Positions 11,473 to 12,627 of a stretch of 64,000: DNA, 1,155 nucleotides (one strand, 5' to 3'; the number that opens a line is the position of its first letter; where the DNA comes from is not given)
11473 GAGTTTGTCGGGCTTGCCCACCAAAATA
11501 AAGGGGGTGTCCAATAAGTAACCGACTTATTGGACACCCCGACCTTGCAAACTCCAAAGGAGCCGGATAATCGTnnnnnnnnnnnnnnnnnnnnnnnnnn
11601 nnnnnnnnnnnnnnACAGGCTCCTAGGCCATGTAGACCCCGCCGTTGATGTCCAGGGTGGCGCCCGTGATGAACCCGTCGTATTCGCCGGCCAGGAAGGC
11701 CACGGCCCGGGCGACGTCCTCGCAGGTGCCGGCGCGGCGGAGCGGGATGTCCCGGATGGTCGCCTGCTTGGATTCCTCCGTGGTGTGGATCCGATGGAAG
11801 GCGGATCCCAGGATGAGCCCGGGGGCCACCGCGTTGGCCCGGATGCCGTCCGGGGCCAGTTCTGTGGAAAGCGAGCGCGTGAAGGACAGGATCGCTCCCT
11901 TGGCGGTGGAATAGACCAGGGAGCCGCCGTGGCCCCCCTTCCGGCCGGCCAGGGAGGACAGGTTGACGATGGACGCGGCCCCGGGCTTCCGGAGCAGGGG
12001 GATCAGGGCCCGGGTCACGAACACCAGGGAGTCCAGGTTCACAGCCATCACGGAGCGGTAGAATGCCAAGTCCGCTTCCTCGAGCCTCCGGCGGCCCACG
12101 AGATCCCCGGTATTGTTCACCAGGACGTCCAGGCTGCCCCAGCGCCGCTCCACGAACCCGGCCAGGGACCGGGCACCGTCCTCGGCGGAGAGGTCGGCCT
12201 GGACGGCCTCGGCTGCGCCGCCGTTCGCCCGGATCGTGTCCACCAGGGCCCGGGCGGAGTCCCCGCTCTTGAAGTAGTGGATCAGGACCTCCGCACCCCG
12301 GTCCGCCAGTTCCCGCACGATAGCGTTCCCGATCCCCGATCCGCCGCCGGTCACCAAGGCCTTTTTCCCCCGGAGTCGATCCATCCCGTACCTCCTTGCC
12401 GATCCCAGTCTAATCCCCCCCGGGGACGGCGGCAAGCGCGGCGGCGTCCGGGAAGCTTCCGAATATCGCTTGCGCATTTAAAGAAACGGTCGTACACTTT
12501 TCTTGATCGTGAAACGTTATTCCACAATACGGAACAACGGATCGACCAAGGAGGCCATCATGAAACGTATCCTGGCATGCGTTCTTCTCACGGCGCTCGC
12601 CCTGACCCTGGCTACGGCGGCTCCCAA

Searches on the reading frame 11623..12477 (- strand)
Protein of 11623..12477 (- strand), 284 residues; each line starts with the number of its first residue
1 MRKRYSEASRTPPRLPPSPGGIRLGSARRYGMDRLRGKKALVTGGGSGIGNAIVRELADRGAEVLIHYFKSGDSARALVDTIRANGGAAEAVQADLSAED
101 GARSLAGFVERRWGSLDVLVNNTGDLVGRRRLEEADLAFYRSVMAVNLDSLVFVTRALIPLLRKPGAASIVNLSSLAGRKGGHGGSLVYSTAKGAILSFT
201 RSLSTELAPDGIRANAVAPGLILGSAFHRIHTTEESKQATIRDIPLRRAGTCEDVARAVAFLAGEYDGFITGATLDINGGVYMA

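Call 78: search_protein_families(library=pfam, proteins=[window:11623-12477:-], max_evalue=0.001)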
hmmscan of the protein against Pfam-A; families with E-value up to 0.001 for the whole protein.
window:11623-12477:- (284 aa): 4 families
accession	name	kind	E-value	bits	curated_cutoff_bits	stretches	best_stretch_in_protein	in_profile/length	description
PF13561.12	adh_short_C2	-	5.9e-55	186.9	27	1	47-281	6-235/236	Enoyl-(Acyl carrier protein) reductase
PF00106.31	adh_short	-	1.3e-45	155.7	26.6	1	38-228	1-188/195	short chain dehydrogenase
PF08659.16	KR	-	1.4e-09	38.6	22.6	1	41-202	4-162/180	KR domain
PF23441.1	SDR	-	2e-08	34.4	27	1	40-283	10-257/258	SDR-like rossmann domain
